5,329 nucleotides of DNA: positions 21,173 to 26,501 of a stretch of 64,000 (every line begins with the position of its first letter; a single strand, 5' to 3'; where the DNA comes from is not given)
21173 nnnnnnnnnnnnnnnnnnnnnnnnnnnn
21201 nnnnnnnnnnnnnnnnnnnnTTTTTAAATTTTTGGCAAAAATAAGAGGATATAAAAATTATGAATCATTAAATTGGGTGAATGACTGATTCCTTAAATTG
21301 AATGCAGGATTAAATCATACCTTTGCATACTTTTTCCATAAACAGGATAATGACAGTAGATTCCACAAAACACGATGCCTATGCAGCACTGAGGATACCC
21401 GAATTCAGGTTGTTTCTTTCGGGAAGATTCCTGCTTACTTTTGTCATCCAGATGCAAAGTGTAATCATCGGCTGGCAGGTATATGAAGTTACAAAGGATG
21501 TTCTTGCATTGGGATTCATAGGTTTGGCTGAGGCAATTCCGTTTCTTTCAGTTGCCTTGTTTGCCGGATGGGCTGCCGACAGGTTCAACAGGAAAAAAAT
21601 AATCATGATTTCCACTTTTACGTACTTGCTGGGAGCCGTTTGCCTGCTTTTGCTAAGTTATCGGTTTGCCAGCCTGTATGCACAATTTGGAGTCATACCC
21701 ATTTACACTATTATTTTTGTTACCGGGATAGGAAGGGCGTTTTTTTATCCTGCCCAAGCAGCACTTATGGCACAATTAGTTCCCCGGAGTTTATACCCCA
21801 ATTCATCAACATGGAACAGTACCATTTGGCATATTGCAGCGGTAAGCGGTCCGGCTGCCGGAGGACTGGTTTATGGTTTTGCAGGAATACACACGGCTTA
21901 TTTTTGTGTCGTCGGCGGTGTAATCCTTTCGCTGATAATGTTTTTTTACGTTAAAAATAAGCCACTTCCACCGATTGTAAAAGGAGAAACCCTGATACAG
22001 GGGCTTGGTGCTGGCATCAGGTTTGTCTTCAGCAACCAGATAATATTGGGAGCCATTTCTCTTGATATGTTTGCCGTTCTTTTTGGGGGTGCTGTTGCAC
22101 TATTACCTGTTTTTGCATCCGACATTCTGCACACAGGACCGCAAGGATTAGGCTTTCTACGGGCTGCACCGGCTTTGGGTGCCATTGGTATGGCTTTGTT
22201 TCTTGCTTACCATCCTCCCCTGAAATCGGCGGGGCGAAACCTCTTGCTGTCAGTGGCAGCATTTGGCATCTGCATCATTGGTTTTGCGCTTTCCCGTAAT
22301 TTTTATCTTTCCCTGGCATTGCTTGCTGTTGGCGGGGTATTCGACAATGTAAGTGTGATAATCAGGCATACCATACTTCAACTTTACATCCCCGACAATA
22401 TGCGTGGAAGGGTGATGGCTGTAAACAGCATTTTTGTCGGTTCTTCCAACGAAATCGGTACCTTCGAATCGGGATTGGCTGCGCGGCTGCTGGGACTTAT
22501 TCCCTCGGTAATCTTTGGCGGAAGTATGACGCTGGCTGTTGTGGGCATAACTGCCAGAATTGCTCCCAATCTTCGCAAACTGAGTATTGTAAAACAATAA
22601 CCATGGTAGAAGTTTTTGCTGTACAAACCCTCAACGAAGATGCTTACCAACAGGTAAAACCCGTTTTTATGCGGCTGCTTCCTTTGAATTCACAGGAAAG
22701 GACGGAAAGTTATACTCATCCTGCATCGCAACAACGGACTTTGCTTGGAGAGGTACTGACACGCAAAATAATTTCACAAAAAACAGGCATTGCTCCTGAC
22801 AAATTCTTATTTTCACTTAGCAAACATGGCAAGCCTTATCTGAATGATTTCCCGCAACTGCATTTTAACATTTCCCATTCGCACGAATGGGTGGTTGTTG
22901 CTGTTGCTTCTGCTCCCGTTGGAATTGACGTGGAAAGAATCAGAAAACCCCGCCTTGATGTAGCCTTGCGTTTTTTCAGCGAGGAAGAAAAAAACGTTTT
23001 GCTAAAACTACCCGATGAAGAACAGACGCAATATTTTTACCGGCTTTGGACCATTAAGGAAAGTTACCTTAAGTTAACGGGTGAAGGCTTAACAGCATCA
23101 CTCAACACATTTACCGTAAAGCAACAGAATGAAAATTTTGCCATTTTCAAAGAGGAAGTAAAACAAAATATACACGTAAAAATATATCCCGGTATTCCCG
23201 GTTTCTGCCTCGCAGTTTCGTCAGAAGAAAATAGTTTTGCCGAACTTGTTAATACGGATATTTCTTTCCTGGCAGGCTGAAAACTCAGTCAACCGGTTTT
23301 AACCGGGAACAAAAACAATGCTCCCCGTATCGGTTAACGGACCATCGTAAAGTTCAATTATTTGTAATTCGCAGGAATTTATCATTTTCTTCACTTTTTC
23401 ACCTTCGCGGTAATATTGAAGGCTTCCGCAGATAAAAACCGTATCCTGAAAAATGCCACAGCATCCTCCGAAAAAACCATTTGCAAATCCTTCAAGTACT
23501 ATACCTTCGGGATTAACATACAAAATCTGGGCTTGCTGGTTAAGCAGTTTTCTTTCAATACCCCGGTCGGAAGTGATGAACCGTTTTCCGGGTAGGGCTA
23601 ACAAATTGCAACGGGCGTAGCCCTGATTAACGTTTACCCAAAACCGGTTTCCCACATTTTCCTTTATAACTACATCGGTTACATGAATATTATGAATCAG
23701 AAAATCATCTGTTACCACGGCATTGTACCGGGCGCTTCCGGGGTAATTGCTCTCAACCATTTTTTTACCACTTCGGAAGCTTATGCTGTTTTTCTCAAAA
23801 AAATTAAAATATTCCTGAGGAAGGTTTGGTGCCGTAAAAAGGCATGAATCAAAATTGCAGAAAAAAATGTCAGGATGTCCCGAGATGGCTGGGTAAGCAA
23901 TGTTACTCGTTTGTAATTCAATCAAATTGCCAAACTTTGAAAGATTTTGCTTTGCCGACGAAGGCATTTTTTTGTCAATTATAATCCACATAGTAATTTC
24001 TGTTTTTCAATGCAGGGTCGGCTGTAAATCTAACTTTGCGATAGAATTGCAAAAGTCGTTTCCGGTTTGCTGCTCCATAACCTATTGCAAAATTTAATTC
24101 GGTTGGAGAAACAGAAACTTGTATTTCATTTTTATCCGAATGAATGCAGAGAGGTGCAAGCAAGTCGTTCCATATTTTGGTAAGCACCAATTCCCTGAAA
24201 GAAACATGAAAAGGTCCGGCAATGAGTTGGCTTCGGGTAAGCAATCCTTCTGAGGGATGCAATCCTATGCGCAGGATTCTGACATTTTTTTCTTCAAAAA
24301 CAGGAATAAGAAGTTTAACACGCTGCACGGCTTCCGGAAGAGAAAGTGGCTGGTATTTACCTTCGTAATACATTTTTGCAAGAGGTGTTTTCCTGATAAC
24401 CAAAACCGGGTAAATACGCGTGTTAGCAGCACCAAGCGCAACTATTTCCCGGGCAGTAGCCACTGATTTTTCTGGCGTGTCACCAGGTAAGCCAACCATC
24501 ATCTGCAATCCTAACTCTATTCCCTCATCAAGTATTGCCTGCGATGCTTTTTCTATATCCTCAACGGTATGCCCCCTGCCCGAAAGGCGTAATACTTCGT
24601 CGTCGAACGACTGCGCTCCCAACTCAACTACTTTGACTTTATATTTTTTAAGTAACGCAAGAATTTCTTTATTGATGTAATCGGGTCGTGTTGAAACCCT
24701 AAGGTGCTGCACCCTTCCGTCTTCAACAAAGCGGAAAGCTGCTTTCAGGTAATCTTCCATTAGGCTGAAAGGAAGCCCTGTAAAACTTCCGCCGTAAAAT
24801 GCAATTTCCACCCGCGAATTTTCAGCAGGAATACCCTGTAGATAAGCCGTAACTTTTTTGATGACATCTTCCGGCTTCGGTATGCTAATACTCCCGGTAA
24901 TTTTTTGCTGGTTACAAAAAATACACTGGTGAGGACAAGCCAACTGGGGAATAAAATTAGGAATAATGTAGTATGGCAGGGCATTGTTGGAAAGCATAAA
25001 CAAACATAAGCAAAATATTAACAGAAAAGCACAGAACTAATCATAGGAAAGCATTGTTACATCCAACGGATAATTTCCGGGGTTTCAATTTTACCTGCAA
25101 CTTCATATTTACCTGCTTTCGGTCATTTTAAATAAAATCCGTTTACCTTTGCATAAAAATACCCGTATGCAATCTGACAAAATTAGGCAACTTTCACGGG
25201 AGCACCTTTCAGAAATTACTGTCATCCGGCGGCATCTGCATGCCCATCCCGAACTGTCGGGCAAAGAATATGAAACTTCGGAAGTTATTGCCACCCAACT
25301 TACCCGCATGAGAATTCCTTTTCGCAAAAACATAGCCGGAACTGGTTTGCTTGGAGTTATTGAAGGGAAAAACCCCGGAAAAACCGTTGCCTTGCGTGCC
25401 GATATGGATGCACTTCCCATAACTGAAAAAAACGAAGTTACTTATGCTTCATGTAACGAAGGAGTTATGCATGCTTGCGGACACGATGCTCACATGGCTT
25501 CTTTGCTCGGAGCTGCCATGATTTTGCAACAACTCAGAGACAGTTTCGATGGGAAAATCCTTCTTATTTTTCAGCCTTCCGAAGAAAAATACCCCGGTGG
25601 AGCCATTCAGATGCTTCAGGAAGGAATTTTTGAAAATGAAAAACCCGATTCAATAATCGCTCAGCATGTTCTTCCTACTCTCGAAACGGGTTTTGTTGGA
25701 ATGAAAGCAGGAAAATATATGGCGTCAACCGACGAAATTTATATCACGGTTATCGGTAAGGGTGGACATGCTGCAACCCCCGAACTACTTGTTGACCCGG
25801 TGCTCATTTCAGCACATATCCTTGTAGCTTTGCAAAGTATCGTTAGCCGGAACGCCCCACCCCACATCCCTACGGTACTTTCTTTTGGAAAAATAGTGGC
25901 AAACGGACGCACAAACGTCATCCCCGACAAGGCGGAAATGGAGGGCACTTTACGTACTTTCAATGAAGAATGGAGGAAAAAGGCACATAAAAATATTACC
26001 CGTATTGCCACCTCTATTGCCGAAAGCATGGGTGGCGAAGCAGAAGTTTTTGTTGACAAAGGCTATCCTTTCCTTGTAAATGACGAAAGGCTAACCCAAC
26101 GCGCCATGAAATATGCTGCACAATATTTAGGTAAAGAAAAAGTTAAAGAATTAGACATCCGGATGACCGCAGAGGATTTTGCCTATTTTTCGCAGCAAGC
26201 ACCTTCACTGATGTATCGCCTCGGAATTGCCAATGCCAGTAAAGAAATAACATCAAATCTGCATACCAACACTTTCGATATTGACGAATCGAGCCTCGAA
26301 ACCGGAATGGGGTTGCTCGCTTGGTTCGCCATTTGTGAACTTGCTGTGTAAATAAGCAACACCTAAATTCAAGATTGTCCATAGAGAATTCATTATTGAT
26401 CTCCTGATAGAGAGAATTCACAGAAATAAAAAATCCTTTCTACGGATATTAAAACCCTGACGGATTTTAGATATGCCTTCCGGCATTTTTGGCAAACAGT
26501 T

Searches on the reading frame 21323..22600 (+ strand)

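Call 22: search_protein_families(library=pfam, proteins=[window:21323-22600:+], max_evalue=0.0001)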
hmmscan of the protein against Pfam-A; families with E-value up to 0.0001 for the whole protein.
window:21323-22600:+ (425 aa): 2 families
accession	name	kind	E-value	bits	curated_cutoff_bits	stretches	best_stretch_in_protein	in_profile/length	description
PF05977.19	MFS_3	-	7.8e-32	110.8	27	1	19-409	3-388/524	Transmembrane secretion effector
PF07690.21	MFS_1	-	1.1e-27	97.4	33.4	1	33-376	3-343/347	Major Facilitator Superfamily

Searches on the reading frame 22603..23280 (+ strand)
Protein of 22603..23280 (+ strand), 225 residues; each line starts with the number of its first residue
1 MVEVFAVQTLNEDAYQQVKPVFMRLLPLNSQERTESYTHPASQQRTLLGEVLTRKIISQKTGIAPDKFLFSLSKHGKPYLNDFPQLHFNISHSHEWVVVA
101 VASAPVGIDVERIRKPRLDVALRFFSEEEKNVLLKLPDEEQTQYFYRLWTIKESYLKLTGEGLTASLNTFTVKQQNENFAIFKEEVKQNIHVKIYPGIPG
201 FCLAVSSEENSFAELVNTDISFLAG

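Call 22: search_protein_families(library=pfam, proteins=[window:22603-23280:+], max_evalue=0.0001)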
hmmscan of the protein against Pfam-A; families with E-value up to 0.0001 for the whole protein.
window:22603-23280:+ (225 aa): 2 families
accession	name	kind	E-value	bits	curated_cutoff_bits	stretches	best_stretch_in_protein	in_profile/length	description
PF01648.25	ACPS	-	8.2e-19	68.1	25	1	105-182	1-86/111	4'-phosphopantetheinyl transferase superfamily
PF22624.1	AASDHPPT_N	-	4.8e-13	49.6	27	1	22-101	13-97/100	4'-phosphopantetheinyl transferase, N-terminal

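Call 90: search_protein_families(library=ncbifam, proteins=[window:22603-23280:+], max_evalue=0.001)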
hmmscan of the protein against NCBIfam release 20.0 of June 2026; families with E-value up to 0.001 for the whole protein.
window:22603-23280:+ (225 aa): 4 families
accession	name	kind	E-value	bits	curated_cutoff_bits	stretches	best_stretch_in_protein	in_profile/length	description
NF047349.1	4PPT_AusB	equivalog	1.6e-28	99.6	225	1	33-176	28-165/205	aureusimine biosynthesis 4'-phosphopantetheinyl transferase AusB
NF042922.1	4PPT_HetI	equivalog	1.5e-27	96.4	370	1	27-180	41-199/235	4'-phosphopantetheinyl transferase HetI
NF007676.0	PRK10351.1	equivalog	1.4e-15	57.5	174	1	48-162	36-146/195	4'-phosphopantetheinyl transferase AcpT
TIGR00556.1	pantethn_trn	domain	1.2e-12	48.1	45.35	1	104-177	3-85/128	phosphopantetheine--protein transferase domain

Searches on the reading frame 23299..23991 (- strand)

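Call 22: search_protein_families(library=pfam, proteins=[window:23299-23991:-], max_evalue=0.0001)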
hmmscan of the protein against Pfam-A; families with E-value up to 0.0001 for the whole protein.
window:23299-23991:- (230 aa): 1 family
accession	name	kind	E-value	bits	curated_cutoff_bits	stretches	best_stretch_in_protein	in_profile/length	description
PF21778.2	DUF6873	-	1.1e-60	205.3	27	1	4-226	1-228/228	Family of unknown function (DUF6873)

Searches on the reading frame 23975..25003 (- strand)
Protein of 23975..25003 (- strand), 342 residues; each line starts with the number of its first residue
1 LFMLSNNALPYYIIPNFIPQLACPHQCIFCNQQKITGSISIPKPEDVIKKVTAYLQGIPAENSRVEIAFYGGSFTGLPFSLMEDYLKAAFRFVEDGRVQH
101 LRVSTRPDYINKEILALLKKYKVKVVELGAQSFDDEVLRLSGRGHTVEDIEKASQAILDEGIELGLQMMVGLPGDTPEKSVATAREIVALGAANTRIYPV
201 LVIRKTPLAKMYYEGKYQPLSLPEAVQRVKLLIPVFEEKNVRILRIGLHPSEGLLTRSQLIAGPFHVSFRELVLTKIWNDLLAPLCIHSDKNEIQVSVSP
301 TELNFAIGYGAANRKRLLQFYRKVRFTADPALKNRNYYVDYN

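Call 22: search_protein_families(library=pfam, proteins=[window:23975-25003:-], max_evalue=0.0001)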
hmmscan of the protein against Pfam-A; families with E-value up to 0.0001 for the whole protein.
window:23975-25003:- (342 aa): 2 families
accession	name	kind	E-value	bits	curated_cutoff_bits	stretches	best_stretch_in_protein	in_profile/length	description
PF04055.27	Radical_SAM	-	5.5e-22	79.1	29.5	1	18-185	2-164/166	Radical SAM superfamily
PF16199.10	Radical_SAM_C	-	4.2e-17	62.5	31.9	1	196-275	5-81/85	Radical_SAM C-terminal domain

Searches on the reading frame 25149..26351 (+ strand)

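Call 23: search_protein_families(library=pfam, proteins=[window:25149-26351:+], max_evalue=0.0001)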
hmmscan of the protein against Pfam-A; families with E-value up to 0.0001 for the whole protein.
window:25149-26351:+ (400 aa): 2 families
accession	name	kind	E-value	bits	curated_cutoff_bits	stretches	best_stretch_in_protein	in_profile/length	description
PF01546.33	Peptidase_M20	-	2.9e-39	135.6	24.6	1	81-391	1-201/206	Peptidase family M20/M25/M40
PF07687.19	M20_dimer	-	2.1e-10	40.9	21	1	198-291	10-103/107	Peptidase dimerisation domain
